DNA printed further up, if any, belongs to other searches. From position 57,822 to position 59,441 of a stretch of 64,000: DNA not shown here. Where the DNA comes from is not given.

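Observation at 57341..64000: Co-oriented string hyuA-hyuB-VOC/epimerase-PaaK-like ligase-PreA-like Fe-S flavoprotein-response regulator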

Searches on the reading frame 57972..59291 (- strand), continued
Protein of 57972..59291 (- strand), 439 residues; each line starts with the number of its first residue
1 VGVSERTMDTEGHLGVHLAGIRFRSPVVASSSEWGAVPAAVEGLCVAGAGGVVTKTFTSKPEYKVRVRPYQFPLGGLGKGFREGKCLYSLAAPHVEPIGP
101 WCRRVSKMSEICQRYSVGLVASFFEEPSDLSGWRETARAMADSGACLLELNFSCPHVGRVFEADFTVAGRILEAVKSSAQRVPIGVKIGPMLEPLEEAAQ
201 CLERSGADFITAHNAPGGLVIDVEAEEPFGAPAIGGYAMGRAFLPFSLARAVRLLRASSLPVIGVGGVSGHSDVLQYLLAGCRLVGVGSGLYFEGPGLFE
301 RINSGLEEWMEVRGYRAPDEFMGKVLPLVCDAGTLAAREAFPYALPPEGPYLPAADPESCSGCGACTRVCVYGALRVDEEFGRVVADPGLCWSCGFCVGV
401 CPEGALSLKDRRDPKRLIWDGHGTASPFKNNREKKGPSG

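Call 40: find_encoding_contigs(protein=P0015, flank=10000, max_places=2)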
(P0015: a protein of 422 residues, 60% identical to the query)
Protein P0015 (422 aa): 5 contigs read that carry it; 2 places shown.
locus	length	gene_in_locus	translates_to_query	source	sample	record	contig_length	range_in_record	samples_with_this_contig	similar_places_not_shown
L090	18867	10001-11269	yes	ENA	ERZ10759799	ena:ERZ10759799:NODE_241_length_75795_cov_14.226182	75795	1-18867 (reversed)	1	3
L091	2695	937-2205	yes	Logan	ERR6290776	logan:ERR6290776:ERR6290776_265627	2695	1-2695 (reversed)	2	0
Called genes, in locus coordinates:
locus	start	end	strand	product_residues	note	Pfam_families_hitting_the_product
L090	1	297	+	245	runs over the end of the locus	PF00392:GntR, PF02082:Rrf2 (weak), PF07729:FCD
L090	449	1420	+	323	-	PF03480:DctP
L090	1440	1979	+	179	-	PF04290:DctQ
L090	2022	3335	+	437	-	PF06808:DctM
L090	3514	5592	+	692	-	PF05378:Hydant_A_N, PF01968:Hydantoinase_A, PF19278:Hydant_A_C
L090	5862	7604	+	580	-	PF02538:Hydantoinase_B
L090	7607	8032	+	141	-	PF00903:Glyoxalase, PF13669:Glyoxalase_4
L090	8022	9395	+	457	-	PF00501:AMP-binding, PF14535:AMP-binding_C_2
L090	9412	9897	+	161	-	PF00072:Response_reg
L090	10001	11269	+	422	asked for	PF01180:DHO_dh, PF12797:Fer4_2 (faint), PF12837:Fer4_6 (faint), PF12838:Fer4_7 (weak), PF13187:Fer4_9 (faint), PF13237:Fer4_10 (faint), PF14697:Fer4_21 (weak), PF00037:Fer4 (weak)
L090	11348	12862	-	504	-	PF01225:Mur_ligase, PF08245:Mur_ligase_M, PF02875:Mur_ligase_C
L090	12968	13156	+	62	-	PF00830:Ribosomal_L28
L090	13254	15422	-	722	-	PF01966:HD, PF13328:HD_4, PF04607:RelA_SpoT, PF02824:TGS, PF19296:RelA_AH, PF28438:RelA_RIS, PF01842:ACT, PF13291:ACT_4, +1 more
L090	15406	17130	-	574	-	PF00587:tRNA-synt_2b, PF04073:tRNA_edit, PF03129:HGTP_anticodon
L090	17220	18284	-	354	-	PF04551:GcpE, PF26540:GcpE_C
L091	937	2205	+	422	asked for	PF01180:DHO_dh, PF12797:Fer4_2 (faint), PF12837:Fer4_6 (faint), PF12838:Fer4_7 (weak), PF13187:Fer4_9 (faint), PF13237:Fer4_10 (faint), PF14697:Fer4_21 (weak), PF00037:Fer4 (weak)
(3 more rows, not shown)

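Call 45: search_solved_structures(query=L017:2903-4150:-, max_evalue=0.00001)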
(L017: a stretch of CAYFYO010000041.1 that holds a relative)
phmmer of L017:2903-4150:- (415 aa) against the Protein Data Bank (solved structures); distinct sequences matched with E-value up to 0.00001: 28.
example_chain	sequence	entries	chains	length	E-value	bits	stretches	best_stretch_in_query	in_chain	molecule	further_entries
4n03_A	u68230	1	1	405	2e-20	76.5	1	33-387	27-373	ABC-type branched-chain amino acid transport systems periplasmic component-like protein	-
3lop_A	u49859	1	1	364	2.8e-17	66.1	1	48-363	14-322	Substrate binding periplasmic protein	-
4q6w_A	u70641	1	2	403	5.1e-17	65.3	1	24-243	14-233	Putative leu/ile/val-binding protein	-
4mpt_A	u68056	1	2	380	5.9e-16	61.8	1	38-243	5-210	Putative leu/ile/val-binding protein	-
4kv7_A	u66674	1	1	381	4.2e-15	59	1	40-383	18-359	Probable leucine/isoleucine/valine-binding protein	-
3lkb_A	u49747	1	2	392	1.3e-14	57.4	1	64-398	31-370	Probable branched-chain amino acid ABC transporter, amino acid binding protein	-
4n0q_A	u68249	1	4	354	3.8e-14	55.8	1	40-291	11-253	Leu/Ile/Val-binding protein homolog 3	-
2lbp_A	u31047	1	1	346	1.8e-13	53.6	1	39-374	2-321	LEUCINE-BINDING PROTEIN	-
3ipc_A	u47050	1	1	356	3.2e-13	52.7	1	45-346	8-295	ABC transporter, substrate binding protein (Amino acid)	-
3ip5_A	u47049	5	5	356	6.2e-13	51.8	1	45-346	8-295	ABC transporter, substrate binding protein (Amino acid)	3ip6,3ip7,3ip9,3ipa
1usg_A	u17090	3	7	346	1.9e-12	50.2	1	39-374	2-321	LEUCINE-SPECIFIC BINDING PROTEIN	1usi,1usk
4ey3_A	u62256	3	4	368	4.8e-11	45.6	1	38-380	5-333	Twin-arginine translocation pathway signal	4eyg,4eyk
2liv_A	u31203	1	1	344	2e-10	43.5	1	40-289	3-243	LEUCINE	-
1z15_A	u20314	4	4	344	2.8e-10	43.1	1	40-289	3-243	Leu/Ile/Val-binding protein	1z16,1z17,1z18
4mlc_A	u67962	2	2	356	6e-10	42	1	58-364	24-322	Extracellular ligand-binding receptor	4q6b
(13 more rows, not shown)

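Call 58: search_protein_families(library=ncbifam, proteins=[L013:8406-9791:+], max_evalue=0.00001)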
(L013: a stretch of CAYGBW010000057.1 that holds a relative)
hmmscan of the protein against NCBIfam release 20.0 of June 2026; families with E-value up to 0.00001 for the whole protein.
L013:8406-9791:+ (461 aa): 48 families (the best 25 are shown)
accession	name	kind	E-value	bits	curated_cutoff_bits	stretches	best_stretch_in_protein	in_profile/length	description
NF005557.0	PRK07228.1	equivalog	2e-107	359.7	522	1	4-451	3-442/445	5'-deoxyadenosine deaminase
NF004701.0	PRK06038.1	equivalog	9.9e-91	304.6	609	1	1-449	3-429/432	N-ethylammeline chlorohydrolase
NF006549.0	PRK09045.1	equivalog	1.9e-78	264.1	540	1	2-447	8-440/444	TRZ/ATZ family hydrolase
NF006252.0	PRK08393.1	equivalog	1.8e-67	228.2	617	1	4-444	3-421/424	N-ethylammeline chlorohydrolase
NF006055.0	PRK08203.1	equivalog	1.7e-63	214.8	532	1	4-449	7-453/455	8-oxoguanine deaminase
NF004995.0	PRK06380.1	subfamily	3.2e-60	204.3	567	1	4-437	3-414/418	metal-dependent hydrolase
NF006056.0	PRK08204.1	subfamily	1.7e-57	195.2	391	1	4-450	5-444/449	hypothetical protein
NF004801.0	PRK06151.1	subfamily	3.8e-49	167.8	416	1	11-445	11-461/491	chlorohydrolase family protein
NF005540.0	PRK07203.1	equivalog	6.7e-45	153.5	444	1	4-449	2-441/444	putative aminohydrolase SsnA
TIGR03314.1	Se_ssnA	subfamily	1e-44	153.1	455.5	1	4-449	1-440/441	putative selenium metabolism protein SsnA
NF012037.0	PRK15493.1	equivalog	5.1e-44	150.8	779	1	11-440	10-427/435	bifunctional S-methyl-5'-thioadenosine deaminase/S-adenosylhomocysteine deaminase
TIGR02967.1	guan_deamin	equivalog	2.9e-42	145.1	375.4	1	19-390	2-365/401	guanine deaminase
NF009059.0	PRK12393.1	equivalog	1.2e-41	142.9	543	1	23-446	28-455/460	amidohydrolase family protein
NF006679.0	PRK09228.1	subfamily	2.7e-39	135.1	351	1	16-389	24-389/433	guanine deaminase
NF005211.0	PRK06687.1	equivalog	8.8e-39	133.4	703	1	11-431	9-418/419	TRZ/ATZ family protein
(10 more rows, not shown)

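Call 73: predict_structure(alignment_id=A1)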
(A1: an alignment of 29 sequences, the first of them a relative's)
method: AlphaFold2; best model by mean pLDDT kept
length: 432 residues; sequences in the alignment: 29
mean_pLDDT: 80.6   pTM: 0.78
mean pLDDT of the five models: 80.6, 78.7, 77.4, 76.8, 75.9
residues with pLDDT >= 90: 187; 70-90: 140; 50-70: 63; < 50: 42
segments of 3 or more residues with pLDDT < 50: 60-71, 77-83, 227-238, 426-432
pLDDT, mean of each block of 10 residues (from residue 1): 75 96 88 96 95 74 45 49 66 96 98 95 95 97 86 82 93 92 84 94 78 81 57 40 89 92 90 96 83 96 96 96 75 58 78 81 75 85 63 71 83 68 50 41
secondary structure, 60 per line:
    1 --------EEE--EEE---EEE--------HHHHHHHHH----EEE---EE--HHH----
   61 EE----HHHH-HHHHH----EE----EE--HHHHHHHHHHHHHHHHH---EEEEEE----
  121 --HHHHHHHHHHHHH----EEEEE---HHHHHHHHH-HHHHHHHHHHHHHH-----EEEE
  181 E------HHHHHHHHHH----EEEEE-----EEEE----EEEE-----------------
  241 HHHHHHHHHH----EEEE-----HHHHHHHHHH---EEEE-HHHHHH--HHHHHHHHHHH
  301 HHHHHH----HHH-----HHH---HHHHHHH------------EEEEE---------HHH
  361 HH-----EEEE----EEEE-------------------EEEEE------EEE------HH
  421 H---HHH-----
elements in order: E9-11 E14-16 E20-22 H31-39 E44-46 H67-70 H72-76 H91-107 E111-116 H123-135 E140-144 H148-156 H158-171 E177-181 H188-197 E202-206 E212-215 E220-223 H241-250 E255-258 H264-273 E277-280 H282-287 H290-306 H325-331 E344-348 H358-362 E368-371 E376-379 E399-403 E410-412
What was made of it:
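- On PreA / dihydropyrimidine dehydrogenase: The loop region is modelled with low confidence (call 73).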

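Call 75: fold_search(model_id=the predicted structure, library=pdb)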
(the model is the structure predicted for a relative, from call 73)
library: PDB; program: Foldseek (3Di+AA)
matches with E <= 10: 1847; with E <= 0.001: 933
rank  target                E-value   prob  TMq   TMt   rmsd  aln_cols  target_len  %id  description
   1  7ljt_D                1.3e-20  1.00  0.65  0.30  11.4       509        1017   20  Porcine Dihydropyrimidine Dehydrogenase (DPD) soaked with 5-Ethynyluracil (5EU), NADPH - 20 minutes (released 2021-04-07)
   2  7m31_C                5.0e-20  1.00  0.65  0.30  10.9       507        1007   20  Dihydropyrimidine Dehydrogenase (DPD) C671S Mutant Soaked with Thymine and NADPH Anaerobically (released 2021-06-09)
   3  8f5w_A                7.6e-20  1.00  0.65  0.30  11.2       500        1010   20  Dihydropyrimidine Dehydrogenase (DPD) C671S Mutant Soaked with Dihydrothymine and NADPH Quasi-Anaerobically (released 2023-02-01)
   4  1gte_A                8.6e-20  1.00  0.64  0.30  10.9       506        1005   19  DIHYDROPYRIMIDINE DEHYDROGENASE (DPD) FROM PIG, BINARY COMPLEX WITH 5-IODOURACIL (released 2002-04-11)
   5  1gth_C                1.1e-19  1.00  0.66  0.30  10.6       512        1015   19  DIHYDROPYRIMIDINE DEHYDROGENASE (DPD) FROM PIG, TERNARY COMPLEX WITH NADPH AND 5-IODOURACIL (released 2002-04-11)
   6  1gt8_D                1.1e-19  1.00  0.65  0.30  11.6       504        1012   19  DIHYDROPYRIMIDINE DEHYDROGENASE (DPD) FROM PIG, TERNARY COMPLEX WITH NADPH AND URACIL-4-ACETIC ACID (released 2002-04-11)
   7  1h7w_A                1.2e-19  1.00  0.65  0.30  11.0       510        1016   20  Dihydropyrimidine dehydrogenase (DPD) from pig (released 2001-02-23)
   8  1gte_C                1.3e-19  1.00  0.65  0.30  10.8       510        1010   19  DIHYDROPYRIMIDINE DEHYDROGENASE (DPD) FROM PIG, BINARY COMPLEX WITH 5-IODOURACIL (released 2002-04-11)
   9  7m32_D                1.3e-19  1.00  0.65  0.30  11.3       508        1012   20  Dihydropyrimidine Dehydrogenase (DPD) C671A Mutant Soaked with Uracil and NADPH Anaerobically (released 2021-06-09)
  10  1gte_B                1.4e-19  1.00  0.65  0.30  11.4       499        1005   20  DIHYDROPYRIMIDINE DEHYDROGENASE (DPD) FROM PIG, BINARY COMPLEX WITH 5-IODOURACIL (released 2002-04-11)
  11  1gte_D                1.5e-19  1.00  0.65  0.30  11.2       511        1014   20  DIHYDROPYRIMIDINE DEHYDROGENASE (DPD) FROM PIG, BINARY COMPLEX WITH 5-IODOURACIL (released 2002-04-11)
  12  7m32_A                1.6e-19  1.00  0.65  0.30  11.7       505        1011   20  Dihydropyrimidine Dehydrogenase (DPD) C671A Mutant Soaked with Uracil and NADPH Anaerobically (released 2021-06-09)
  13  1gth_B                2.0e-19  1.00  0.66  0.30  10.9       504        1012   19  DIHYDROPYRIMIDINE DEHYDROGENASE (DPD) FROM PIG, TERNARY COMPLEX WITH NADPH AND 5-IODOURACIL (released 2002-04-11)
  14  1h7w_D                2.1e-19  1.00  0.64  0.30  11.0       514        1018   19  Dihydropyrimidine dehydrogenase (DPD) from pig (released 2001-02-23)
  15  8f6n_A                2.1e-19  1.00  0.63  0.29  11.2       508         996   20  Dihydropyrimidine Dehydrogenase (DPD) C671S Mutant Soaked with Thymine Quasi-Anaerobically (released 2023-02-01)
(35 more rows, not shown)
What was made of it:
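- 57972..59270 (-): PreA/DPD-like FMN barrel with a C-terminal 2x[4Fe-4S] domain, 432 aa (an alternative GTG start at 59291 gives 439 aa). It belongs to a lineage without PreT. The AF2 model has pLDDT 80.6, and its best fold match is pig DPD at E 1e-20 (calls 73, 75).
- On PreA / dihydropyrimidine dehydrogenase: The fold matches pig DPD at E 1e-20 (call 75).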
